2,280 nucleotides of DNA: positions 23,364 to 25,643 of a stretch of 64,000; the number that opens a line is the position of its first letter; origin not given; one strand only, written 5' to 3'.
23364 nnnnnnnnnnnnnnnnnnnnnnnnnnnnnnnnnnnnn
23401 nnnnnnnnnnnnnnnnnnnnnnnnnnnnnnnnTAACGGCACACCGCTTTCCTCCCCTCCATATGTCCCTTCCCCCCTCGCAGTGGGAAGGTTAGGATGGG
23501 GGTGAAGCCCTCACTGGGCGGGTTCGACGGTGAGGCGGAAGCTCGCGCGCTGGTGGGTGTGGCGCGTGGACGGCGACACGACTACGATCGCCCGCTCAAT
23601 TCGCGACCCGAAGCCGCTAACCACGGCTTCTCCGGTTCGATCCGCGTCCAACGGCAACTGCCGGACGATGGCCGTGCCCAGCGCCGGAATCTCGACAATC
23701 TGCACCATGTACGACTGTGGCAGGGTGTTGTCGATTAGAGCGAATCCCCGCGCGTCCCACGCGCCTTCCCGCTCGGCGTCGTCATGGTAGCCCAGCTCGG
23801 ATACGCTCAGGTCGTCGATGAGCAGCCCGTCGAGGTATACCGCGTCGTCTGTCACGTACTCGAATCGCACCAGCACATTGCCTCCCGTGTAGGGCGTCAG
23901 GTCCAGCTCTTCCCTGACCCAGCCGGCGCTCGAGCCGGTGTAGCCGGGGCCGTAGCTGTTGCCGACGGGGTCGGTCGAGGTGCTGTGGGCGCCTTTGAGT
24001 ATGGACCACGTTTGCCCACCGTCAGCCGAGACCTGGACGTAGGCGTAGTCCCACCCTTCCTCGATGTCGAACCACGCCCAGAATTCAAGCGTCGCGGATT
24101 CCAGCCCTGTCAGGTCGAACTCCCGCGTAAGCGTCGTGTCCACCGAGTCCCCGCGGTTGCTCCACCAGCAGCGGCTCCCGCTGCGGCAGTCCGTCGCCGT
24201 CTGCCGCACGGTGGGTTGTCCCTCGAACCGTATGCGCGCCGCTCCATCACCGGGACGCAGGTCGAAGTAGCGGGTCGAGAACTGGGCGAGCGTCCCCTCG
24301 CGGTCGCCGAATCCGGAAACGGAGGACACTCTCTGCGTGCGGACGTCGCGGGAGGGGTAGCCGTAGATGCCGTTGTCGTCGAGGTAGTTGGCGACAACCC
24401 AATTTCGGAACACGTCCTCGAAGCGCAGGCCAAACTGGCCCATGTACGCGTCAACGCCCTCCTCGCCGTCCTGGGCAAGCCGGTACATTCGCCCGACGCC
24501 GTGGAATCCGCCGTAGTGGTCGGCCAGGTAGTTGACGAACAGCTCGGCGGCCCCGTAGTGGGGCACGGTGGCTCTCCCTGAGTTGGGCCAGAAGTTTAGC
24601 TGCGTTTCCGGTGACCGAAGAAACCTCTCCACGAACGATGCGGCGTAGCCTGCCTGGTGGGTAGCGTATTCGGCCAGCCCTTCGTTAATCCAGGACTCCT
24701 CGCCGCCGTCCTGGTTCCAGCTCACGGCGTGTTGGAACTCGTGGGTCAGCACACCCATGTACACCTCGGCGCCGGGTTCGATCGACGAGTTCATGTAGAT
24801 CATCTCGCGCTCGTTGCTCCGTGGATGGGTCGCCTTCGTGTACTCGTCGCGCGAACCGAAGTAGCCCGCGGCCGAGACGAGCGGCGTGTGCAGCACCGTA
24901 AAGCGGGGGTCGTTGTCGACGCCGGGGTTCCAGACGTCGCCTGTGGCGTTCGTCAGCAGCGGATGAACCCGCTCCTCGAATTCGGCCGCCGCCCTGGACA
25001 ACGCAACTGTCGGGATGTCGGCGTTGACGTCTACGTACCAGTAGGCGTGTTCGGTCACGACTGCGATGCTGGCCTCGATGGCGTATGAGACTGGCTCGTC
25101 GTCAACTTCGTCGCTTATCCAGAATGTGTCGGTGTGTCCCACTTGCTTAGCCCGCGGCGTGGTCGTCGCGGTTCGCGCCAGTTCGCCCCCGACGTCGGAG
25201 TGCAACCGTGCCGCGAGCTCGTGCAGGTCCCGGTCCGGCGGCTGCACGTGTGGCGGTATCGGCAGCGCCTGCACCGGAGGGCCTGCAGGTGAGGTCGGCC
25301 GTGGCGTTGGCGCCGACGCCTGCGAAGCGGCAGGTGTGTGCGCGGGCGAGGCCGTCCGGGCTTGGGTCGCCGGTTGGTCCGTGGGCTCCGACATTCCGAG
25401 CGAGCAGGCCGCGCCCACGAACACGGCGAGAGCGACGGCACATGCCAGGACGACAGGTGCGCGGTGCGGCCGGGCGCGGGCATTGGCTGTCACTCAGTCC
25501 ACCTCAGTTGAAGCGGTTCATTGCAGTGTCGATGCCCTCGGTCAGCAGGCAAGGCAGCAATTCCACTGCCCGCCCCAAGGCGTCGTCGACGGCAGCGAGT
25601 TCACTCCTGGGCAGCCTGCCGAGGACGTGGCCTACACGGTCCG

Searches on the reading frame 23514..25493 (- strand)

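Call 16: search_protein_families(library=pfam, proteins=[window:23514-25493:-], max_evalue=0.0001)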
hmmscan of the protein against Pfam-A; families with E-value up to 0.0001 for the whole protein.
window:23514-25493:- (660 aa): 2 families
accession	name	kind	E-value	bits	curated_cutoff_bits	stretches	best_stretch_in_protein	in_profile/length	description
PF20773.4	InhA-like_MAM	-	2.1e-37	128.9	26.9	1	427-585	25-187/191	Immune inhibitor A-like, MAM domain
PF04450.18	BSP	-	7.8e-05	23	23.8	0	243-289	100-146/207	Peptidase of plants and bacteria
